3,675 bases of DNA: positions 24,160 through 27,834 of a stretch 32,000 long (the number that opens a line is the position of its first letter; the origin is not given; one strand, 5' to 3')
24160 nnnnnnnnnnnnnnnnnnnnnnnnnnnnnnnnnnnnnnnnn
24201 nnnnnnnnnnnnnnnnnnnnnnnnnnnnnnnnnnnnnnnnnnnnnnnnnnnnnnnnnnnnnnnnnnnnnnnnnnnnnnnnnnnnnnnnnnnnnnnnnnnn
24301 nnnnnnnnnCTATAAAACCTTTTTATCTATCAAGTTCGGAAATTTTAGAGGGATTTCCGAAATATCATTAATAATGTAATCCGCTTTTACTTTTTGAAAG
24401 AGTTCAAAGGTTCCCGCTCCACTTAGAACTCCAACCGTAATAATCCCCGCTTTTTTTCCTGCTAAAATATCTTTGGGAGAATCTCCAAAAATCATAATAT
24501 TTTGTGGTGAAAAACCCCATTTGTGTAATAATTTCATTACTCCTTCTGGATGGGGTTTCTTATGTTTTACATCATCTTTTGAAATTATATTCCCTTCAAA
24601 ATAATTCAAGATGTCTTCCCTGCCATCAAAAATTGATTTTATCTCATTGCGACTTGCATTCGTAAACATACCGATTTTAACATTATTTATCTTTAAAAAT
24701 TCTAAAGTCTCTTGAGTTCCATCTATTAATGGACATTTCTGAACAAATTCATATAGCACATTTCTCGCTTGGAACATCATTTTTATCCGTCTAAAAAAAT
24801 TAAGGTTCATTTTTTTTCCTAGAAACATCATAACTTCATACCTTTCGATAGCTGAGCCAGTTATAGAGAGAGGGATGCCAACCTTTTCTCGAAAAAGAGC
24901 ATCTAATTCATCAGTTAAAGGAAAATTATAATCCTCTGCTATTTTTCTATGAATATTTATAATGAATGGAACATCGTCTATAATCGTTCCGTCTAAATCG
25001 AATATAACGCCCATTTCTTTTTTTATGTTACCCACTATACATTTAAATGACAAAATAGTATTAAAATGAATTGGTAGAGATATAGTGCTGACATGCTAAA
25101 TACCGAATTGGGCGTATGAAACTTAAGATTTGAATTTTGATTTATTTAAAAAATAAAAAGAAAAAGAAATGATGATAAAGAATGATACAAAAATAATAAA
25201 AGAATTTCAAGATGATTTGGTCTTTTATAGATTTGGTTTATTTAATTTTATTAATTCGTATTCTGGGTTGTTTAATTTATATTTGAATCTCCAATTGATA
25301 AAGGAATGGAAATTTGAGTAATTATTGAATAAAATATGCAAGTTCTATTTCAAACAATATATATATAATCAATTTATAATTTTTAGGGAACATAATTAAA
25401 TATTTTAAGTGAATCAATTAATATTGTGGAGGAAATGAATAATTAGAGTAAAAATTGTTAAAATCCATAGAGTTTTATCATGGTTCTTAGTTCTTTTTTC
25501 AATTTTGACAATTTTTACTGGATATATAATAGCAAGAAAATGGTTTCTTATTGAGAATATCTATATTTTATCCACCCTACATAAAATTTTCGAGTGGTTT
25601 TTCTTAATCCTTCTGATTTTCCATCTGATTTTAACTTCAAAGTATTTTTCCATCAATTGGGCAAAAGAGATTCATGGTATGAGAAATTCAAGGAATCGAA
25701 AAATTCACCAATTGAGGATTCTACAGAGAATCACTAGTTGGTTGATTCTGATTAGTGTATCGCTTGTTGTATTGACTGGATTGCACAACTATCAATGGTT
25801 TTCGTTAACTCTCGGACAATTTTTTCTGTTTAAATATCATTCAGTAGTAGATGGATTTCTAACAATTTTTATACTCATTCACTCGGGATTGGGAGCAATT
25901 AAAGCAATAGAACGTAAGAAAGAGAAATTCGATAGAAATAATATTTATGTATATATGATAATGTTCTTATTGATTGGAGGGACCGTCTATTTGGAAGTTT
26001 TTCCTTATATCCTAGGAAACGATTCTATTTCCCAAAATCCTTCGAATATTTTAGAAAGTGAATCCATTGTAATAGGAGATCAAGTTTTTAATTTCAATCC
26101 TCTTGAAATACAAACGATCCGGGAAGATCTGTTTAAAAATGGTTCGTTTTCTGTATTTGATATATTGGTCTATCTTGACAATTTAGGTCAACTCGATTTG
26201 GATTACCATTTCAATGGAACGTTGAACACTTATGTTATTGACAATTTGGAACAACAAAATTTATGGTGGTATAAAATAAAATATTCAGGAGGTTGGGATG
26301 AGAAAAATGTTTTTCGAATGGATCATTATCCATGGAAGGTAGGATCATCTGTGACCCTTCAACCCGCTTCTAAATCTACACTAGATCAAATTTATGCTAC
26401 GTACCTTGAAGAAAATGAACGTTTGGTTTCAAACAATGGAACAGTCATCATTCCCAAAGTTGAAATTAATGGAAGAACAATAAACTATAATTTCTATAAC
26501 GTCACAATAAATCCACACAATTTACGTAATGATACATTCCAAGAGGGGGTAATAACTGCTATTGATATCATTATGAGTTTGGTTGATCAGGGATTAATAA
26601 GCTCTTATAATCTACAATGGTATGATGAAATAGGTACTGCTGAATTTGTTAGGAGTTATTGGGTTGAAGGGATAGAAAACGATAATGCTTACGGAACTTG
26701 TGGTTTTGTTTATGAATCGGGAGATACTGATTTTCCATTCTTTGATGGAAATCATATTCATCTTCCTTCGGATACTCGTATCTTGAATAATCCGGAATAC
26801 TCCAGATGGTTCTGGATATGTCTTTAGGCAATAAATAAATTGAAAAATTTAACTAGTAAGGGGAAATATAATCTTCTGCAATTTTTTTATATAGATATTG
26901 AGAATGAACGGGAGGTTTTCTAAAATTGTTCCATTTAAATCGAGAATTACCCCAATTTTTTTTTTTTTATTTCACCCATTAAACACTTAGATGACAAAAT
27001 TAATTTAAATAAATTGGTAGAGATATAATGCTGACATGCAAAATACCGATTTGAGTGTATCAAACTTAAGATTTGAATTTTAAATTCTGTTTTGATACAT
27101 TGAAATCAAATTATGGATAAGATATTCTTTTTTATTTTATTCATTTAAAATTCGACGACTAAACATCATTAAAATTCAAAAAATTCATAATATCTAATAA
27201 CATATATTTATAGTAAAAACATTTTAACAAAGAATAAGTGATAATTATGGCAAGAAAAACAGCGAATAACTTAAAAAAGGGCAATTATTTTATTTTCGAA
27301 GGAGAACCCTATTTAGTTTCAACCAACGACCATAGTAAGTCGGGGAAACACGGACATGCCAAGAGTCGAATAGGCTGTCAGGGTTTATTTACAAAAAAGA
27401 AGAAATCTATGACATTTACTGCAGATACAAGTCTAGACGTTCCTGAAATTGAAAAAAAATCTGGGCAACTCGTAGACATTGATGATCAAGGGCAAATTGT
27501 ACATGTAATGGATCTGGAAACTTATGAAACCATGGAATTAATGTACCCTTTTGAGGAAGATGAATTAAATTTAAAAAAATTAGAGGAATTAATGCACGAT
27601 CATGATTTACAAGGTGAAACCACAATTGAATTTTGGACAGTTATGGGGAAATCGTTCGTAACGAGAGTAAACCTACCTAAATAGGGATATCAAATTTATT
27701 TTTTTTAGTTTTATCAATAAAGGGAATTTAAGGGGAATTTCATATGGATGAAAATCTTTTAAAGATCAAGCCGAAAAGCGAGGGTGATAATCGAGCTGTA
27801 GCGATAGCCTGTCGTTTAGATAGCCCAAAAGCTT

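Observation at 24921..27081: A second 5'-stub junction: ~220-bp diverged direct repeats (HAD gene 5' end plus upstream region) bracket a single 440-aa membrane gene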

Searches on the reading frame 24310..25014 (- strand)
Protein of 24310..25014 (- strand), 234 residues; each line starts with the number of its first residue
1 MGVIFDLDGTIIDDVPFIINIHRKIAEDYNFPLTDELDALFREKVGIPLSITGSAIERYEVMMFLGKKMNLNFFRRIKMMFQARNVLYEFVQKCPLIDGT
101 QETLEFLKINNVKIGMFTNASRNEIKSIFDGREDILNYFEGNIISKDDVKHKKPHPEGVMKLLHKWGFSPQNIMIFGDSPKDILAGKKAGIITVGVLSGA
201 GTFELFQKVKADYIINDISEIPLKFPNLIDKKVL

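Call 8: search_protein_families(library=pfam, proteins=[window:24310-25014:-], max_evalue=0.01)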
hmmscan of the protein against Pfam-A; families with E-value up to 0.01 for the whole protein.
window:24310-25014:- (234 aa): 6 families
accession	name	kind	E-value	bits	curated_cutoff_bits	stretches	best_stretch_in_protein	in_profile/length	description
PF13419.12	HAD_2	-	2.1e-30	106.6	23.8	1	3-196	1-178/178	Haloacid dehalogenase-like hydrolase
PF00702.32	Hydrolase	-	5.1e-27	96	26.4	1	2-190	3-191/191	haloacid dehalogenase-like hydrolase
PF13242.12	Hydrolase_like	-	1.4e-09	38.2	22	1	152-220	3-74/75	HAD-hyrolase-like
PF08282.18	Hydrolase_3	-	0.001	19.3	20.9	0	158-183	191-216/255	haloacid dehalogenase-like hydrolase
PF12710.13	HAD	-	0.0036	18.2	27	0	3-184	1-186/189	haloacid dehalogenase-like hydrolase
PF13344.12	Hydrolase_6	-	0.0071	16.8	27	0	96-125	15-44/101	Haloacid dehalogenase-like hydrolase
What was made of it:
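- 24310..25014 (-): HAD-family hydrolase gene (234 aa from ATG 25014). Its first 32 codons (24918-25014) are the coding part of repeat copy A. Pfam HAD_2 E=2e-30 (call 8).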

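Call 12: find_encoding_contigs(protein=window:24310-25014:-, flank=10000, max_places=10)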
Protein window:24310-25014:- (234 aa): no gene with exactly this product is on record in the collection.

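Call 47: find_related_loci(query=window:24310-25014:-, collection=metagenome_contigs, flank=6000)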
Query window:24310-25014:- (234 aa) in metagenome_contigs; peptide patterns used: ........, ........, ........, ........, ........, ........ (x = any residue, [..] = any of these).
94 stretches matched a pattern; 6 encode a relative of the query (tblastn E <= 1e-3); 6 distinct loci.
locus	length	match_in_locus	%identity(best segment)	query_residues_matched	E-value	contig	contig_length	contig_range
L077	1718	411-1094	68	1-228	1e-111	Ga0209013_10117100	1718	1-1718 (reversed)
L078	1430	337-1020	69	1-228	9e-113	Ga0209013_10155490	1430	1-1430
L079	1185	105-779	61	1-225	3e-102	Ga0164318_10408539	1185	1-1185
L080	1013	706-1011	69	1-102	3e-49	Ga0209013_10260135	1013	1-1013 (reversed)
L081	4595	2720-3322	25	3-221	2e-13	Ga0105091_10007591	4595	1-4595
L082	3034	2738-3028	30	98-194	3e-6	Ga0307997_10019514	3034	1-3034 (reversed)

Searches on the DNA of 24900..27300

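Call 72: search_rna_families(source=window, start=24900, end=27300, threshold=evalue, max_evalue=1)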
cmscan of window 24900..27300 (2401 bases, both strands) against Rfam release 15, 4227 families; matches with E-value up to 1: 2.
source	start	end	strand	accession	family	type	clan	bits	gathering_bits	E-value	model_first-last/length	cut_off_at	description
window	27124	27160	+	RF01714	Ocean-V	Gene; sRNA;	-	23.6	75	0.067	1-72/72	no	Ocean-V RNA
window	26557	26639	+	RF04010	mir-3003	Gene; miRNA;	-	22.3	70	0.94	1-76/76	no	mir-3003 microRNA precursor family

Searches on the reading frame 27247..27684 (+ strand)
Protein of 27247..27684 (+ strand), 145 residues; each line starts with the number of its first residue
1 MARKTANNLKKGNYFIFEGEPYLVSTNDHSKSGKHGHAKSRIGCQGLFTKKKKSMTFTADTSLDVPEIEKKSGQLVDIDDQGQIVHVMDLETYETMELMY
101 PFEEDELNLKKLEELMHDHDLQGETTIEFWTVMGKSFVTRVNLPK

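Call 8: search_protein_families(library=pfam, proteins=[window:27247-27684:+], max_evalue=0.01)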
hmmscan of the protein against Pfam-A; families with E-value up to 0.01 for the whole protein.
window:27247-27684:+ (145 aa): 3 families
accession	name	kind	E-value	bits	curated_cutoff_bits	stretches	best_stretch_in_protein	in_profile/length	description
PF21485.3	IF5A-like_N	-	1.2e-10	41.5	27.1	1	5-54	7-56/63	Translation initiation factor 5A-like, N-terminal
PF08207.18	EFP_N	-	5.2e-09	36.4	23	1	5-62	1-57/58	Elongation factor P (EF-P) KOW-like domain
PF01287.26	eIF-5a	-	1.4e-05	25.6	24.2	1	68-140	2-67/69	Eukaryotic elongation factor 5A hypusine, DNA-binding OB fold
